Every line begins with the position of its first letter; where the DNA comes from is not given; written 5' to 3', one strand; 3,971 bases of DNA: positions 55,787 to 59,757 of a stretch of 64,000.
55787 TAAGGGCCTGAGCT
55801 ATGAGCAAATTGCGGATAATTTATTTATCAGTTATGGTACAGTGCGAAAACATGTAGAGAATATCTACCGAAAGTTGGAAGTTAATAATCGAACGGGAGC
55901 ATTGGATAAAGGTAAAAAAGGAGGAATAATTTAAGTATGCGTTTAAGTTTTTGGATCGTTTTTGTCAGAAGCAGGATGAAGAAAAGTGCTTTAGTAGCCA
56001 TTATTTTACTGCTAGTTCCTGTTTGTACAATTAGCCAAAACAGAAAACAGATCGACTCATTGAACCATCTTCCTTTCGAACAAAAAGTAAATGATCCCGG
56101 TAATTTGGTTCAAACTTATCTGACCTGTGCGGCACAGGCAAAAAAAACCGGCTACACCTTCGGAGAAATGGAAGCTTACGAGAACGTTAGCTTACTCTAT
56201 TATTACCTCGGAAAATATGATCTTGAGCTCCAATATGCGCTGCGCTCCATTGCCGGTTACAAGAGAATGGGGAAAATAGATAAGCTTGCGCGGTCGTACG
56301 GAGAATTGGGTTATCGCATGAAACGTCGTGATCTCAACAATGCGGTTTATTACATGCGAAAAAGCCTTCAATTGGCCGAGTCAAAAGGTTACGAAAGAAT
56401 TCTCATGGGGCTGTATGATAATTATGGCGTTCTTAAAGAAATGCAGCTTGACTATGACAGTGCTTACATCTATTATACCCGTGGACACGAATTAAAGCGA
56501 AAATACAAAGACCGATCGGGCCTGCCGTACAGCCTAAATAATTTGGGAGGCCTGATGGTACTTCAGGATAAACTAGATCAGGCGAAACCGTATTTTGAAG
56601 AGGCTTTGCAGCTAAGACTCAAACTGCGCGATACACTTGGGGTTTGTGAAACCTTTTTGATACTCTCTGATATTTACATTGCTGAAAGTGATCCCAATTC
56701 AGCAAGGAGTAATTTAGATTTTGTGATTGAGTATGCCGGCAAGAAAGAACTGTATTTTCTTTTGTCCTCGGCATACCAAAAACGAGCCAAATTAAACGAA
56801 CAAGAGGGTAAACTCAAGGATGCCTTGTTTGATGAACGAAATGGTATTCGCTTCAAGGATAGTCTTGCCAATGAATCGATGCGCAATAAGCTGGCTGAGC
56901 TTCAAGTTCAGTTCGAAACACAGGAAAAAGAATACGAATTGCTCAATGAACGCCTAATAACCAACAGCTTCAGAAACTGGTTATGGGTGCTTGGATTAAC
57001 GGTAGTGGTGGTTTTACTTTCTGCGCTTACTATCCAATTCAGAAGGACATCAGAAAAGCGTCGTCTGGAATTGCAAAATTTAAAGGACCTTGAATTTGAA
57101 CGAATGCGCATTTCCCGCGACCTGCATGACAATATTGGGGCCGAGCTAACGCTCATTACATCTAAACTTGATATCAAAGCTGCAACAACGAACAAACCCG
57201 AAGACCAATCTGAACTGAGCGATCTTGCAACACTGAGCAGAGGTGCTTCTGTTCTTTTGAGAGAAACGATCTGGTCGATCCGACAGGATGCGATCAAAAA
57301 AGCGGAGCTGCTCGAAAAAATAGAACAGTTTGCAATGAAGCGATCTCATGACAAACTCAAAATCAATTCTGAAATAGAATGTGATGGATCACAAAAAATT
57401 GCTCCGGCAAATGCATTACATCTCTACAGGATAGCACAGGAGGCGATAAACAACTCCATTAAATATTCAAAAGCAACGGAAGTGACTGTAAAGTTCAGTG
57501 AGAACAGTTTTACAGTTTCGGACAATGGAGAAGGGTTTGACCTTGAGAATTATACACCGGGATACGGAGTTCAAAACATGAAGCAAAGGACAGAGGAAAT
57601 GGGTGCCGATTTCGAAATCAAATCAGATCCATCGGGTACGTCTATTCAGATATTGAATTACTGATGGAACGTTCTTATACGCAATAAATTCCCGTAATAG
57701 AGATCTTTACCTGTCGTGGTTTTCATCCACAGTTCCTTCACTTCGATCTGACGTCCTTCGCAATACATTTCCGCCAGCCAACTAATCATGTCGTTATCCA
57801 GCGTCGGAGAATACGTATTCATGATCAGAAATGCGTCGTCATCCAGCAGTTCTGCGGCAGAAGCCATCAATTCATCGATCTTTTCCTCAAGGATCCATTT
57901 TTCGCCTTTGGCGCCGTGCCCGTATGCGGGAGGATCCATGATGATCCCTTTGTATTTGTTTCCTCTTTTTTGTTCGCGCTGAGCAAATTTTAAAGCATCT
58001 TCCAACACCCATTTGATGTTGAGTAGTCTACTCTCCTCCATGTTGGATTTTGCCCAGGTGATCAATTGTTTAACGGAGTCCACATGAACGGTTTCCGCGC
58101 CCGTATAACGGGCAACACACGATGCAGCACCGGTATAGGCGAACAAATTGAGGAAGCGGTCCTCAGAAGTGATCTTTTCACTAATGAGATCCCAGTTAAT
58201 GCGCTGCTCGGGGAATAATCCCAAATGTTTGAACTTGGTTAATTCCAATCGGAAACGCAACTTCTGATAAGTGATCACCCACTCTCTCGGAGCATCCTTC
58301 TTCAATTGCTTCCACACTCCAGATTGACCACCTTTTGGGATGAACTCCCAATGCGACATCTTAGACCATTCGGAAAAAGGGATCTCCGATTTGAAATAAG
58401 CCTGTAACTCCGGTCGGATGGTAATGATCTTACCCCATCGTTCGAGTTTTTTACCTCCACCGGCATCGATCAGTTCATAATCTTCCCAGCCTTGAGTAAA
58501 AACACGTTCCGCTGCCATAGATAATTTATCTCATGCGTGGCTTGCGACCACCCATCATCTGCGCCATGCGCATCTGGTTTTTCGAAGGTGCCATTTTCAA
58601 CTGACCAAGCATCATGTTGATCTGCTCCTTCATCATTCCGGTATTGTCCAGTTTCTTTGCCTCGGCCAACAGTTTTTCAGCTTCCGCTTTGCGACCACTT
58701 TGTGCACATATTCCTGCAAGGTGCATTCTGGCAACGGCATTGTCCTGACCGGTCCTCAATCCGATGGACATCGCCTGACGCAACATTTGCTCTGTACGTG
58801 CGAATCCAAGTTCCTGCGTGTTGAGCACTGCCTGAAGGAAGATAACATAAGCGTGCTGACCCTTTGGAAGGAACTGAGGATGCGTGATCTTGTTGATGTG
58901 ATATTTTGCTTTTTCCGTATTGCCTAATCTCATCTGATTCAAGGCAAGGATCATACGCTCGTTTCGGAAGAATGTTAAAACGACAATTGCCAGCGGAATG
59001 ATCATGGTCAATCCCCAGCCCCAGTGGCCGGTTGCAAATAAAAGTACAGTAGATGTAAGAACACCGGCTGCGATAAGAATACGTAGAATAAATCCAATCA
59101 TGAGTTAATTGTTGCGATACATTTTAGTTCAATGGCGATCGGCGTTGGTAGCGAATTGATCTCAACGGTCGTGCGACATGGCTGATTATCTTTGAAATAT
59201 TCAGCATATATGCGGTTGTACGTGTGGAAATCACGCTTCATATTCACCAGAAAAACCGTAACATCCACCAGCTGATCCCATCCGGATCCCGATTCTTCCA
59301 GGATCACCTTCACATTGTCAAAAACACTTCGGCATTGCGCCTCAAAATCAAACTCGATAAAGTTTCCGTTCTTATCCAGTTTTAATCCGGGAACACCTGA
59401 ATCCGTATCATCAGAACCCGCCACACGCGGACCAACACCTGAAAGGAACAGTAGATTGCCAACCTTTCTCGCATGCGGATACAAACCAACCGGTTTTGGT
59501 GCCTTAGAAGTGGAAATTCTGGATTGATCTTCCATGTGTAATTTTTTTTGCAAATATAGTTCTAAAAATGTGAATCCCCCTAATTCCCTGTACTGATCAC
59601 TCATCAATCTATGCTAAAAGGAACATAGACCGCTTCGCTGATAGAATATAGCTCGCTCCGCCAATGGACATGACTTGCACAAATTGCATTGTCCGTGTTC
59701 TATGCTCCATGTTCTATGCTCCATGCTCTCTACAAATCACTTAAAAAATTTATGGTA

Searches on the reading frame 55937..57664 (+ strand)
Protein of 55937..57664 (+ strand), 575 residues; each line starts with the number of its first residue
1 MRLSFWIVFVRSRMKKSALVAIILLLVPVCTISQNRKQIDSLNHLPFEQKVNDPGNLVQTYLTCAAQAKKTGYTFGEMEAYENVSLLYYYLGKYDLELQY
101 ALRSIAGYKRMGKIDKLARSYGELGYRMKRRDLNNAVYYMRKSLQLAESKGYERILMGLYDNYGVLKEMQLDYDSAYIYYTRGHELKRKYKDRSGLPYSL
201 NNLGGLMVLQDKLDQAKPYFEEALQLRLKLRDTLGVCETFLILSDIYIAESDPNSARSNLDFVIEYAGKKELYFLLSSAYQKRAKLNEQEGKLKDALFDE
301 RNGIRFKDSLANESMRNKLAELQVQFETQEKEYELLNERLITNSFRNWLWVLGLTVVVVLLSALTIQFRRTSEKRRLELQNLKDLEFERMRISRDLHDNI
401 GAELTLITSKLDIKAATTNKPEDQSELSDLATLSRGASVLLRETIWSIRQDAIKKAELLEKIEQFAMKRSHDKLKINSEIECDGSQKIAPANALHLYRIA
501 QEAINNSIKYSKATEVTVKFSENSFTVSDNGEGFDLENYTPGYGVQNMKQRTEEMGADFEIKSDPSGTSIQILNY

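Call 5: search_protein_families(library=pfam, proteins=[window:55937-57664:+], max_evalue=0.01)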
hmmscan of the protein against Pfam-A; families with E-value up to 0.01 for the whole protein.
window:55937-57664:+ (575 aa): 5 families
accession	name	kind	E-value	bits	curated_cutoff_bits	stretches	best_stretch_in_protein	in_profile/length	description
PF07730.19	HisKA_3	-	2.2e-10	41.4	24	1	388-451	1-66/68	Histidine kinase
PF13424.12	TPR_12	-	3.5e-10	40.4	30.1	1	199-259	5-67/77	Tetratricopeptide repeat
PF02518.31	HATPase_c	-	3.9e-10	40.6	26.4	1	493-572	3-105/111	Histidine kinase-, DNA gyrase B-, and HSP90-like ATPase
PF13374.12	TPR_10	-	2.6e-06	27.7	27.5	1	199-229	4-34/42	Tetratricopeptide repeat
PF07719.23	TPR_2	-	0.00023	21.5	27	0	198-226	2-30/34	Tetratricopeptide repeat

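Call 8: search_protein_families(library=ncbifam, proteins=[window:55937-57664:+], max_evalue=0.01)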
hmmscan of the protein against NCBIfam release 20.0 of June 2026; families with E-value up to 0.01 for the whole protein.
window:55937-57664:+ (575 aa): 11 families
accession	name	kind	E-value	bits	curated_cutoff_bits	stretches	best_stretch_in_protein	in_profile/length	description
NF008649.0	PRK11644.1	equivalog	1.1e-24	87.1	408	1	371-572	286-492/499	signal transduction histidine-protein kinase/phosphatase UhpB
NF052443.1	SensHisKinMctS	equivalog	1.3e-21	76.5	700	1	355-572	213-444/457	two-component system sensor histidine kinase MctS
NF052531.1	Strep_LiaS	equivalog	9e-19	67.9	450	1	362-572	108-323/328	envelope stress sensor histidine kinase LiaS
NF008184.0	PRK10935.1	equivalog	2.1e-17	63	553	1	380-572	356-555/565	nitrate/nitrite two-component system sensor histidine kinase NarQ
NF053520.1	HK_Porph_FimS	equivalog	1.9e-15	56.2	600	1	118-520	124-535/618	sensor histidine kinase FimS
NF047786.1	his_kin_MadS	equivalog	3.5e-14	52.7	500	1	375-563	217-421/434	MadS family sensor histidine kinase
NF007896.0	PRK10600.1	equivalog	7.9e-12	44.6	578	1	380-568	383-576/598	nitrate/nitrite two-component system sensor histidine kinase NarX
NF041717.1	HaaA_phane_TPR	equivalog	1.8e-06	26.3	1125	1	72-267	666-862/882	cyclophane-containing RiPP biosynthesis TPR protein HaaT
NF007664.1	PRK10337.1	equivalog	0.00014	20.7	475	1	453-537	304-388/442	quorum sensing histidine kinase QseC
NF038389.1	ArsS_fam_HK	equivalog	0.00097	18.7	250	1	456-556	275-372/403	ArsS family sensor histidine kinase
TIGR02521.1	type_IV_pilW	equivalog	0.0029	17.2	154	0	130-231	78-169/234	type IV pilus biogenesis/stability protein PilW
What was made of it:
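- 55937..57664 (+): Sensor histidine kinase: signal or anchor segment (aa 14-36), about 310-aa extracytoplasmic TPR domain, TM helix at 345-369, then cytoplasmic HisKA_3 and HATPase_c. The real start is probably M14 (55976). Weak resemblance to P. gingivalis FimS (NCBIfam 56 bits against a cutoff of 600, call 8).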

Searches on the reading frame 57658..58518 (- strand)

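Call 5: search_protein_families(library=pfam, proteins=[window:57658-58518:-], max_evalue=0.01)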
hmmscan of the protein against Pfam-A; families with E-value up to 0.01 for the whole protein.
window:57658-58518:- (286 aa): 2 families
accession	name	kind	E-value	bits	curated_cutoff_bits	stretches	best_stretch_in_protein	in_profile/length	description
PF10672.15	Methyltrans_SAM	-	1.2e-12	48.2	27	1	75-251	81-252/286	S-adenosylmethionine-dependent methyltransferase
PF03602.21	Cons_hypoth95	-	1.1e-05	25.6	24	1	112-239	36-156/182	Conserved hypothetical protein 95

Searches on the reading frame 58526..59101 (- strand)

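Call 5: search_protein_families(library=pfam, proteins=[window:58526-59101:-], max_evalue=0.01)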
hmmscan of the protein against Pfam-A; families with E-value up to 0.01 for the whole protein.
window:58526-59101:- (191 aa): 3 families
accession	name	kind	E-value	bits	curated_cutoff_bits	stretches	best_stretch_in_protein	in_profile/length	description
PF14559.12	TPR_19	-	6e-05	23.7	25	1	103-151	10-54/68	Tetratricopeptide repeat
PF07719.23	TPR_2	-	0.00019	21.7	27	0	126-153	5-32/34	Tetratricopeptide repeat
PF17874.7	TPR_MalT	-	0.0021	17.8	45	1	102-156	140-191/336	MalT-like TPR region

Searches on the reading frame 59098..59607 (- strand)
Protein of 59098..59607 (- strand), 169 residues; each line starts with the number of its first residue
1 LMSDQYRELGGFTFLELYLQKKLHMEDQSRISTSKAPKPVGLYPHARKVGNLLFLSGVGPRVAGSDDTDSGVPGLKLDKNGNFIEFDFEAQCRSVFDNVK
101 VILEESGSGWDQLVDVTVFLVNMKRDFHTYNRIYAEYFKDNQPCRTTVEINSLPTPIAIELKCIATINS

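Call 5: search_protein_families(library=pfam, proteins=[window:59098-59607:-], max_evalue=0.01)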
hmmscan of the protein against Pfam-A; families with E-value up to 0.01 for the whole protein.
window:59098-59607:- (169 aa): 1 family
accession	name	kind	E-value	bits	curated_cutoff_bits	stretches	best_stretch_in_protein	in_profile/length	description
PF01042.26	Ribonuc_L-PSP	-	8.5e-26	90.8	27.3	1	34-166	2-120/121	Endoribonuclease L-PSP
